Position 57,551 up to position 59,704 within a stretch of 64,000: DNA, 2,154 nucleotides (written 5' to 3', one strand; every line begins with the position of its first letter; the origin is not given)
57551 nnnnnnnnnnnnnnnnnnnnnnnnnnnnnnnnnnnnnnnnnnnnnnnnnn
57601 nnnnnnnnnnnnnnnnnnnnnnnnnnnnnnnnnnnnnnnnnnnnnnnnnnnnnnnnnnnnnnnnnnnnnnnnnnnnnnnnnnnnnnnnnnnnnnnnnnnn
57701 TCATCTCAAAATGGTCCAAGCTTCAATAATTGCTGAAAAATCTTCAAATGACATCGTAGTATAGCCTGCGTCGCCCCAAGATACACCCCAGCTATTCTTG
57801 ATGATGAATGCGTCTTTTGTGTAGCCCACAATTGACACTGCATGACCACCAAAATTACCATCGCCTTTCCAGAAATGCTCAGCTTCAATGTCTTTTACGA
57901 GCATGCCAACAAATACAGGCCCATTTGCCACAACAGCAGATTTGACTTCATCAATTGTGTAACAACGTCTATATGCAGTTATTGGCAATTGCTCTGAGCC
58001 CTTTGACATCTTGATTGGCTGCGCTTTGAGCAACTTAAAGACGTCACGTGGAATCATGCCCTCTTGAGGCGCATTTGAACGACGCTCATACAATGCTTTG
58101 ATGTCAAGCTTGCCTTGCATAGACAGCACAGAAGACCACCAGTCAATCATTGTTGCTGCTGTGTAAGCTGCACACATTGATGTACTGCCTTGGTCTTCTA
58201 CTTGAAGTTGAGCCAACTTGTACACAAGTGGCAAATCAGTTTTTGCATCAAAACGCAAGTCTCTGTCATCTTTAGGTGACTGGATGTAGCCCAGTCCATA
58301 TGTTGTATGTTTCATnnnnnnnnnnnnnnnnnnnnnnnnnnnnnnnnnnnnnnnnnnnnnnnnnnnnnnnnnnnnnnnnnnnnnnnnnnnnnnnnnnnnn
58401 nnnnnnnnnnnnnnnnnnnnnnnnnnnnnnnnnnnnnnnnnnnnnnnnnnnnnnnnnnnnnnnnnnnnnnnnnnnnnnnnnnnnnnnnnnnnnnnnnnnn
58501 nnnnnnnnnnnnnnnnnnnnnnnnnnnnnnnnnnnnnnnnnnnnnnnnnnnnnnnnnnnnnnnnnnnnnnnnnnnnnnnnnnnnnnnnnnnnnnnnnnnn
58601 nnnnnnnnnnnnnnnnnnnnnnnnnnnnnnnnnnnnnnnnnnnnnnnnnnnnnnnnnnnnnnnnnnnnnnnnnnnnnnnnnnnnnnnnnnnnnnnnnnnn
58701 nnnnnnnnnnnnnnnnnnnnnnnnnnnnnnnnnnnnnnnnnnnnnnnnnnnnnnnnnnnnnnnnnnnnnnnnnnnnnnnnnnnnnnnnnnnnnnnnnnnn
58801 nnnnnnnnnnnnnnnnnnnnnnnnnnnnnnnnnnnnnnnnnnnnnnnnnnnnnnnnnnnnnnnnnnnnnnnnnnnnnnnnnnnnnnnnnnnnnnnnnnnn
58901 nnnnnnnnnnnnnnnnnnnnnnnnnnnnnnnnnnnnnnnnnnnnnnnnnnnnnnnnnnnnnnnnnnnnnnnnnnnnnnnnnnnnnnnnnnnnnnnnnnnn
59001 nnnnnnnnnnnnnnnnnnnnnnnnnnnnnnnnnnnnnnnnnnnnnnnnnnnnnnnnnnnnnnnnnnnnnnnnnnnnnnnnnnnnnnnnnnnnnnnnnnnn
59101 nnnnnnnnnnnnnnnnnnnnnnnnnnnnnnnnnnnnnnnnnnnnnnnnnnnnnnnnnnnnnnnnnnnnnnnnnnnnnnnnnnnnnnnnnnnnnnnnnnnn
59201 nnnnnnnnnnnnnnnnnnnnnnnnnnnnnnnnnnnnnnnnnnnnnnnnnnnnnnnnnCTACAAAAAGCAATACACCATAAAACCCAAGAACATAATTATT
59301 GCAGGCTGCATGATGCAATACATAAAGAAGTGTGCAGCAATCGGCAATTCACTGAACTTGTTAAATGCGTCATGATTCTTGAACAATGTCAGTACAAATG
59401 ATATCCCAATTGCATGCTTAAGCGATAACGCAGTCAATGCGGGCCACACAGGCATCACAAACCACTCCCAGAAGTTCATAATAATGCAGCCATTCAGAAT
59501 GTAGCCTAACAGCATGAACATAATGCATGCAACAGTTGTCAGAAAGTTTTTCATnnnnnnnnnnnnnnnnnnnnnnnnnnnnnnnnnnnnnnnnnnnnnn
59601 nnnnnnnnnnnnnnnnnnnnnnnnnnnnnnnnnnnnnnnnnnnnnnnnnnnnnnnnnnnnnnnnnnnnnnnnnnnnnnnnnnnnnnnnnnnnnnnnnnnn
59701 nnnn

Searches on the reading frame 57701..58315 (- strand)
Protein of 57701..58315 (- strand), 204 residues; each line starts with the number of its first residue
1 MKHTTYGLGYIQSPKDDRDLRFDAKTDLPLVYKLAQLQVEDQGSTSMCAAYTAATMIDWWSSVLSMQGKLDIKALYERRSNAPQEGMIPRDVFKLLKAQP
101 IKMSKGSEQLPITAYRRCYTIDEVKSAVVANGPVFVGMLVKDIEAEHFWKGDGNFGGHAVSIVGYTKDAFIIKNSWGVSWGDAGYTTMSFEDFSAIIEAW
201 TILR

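Call 72: search_protein_families(library=phrogs, proteins=[window:57701-58315:-], max_evalue=0.001)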
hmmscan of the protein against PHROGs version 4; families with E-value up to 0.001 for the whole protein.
window:57701-58315:- (204 aa): 1 family
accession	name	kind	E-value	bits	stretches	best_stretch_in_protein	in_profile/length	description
phrog_16701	-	other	1e-20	75.2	1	10-198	8-221/234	peptidase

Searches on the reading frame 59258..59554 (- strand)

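Call 72: search_protein_families(library=phrogs, proteins=[window:59258-59554:-], max_evalue=0.001)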
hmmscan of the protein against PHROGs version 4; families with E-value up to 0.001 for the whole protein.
window:59258-59554:- (98 aa): 1 family
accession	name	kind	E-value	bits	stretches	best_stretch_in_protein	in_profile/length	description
phrog_2169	-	moron, auxiliary metabolic gene and host takeover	1.7e-06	28.9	1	7-98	14-103/103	membrane protein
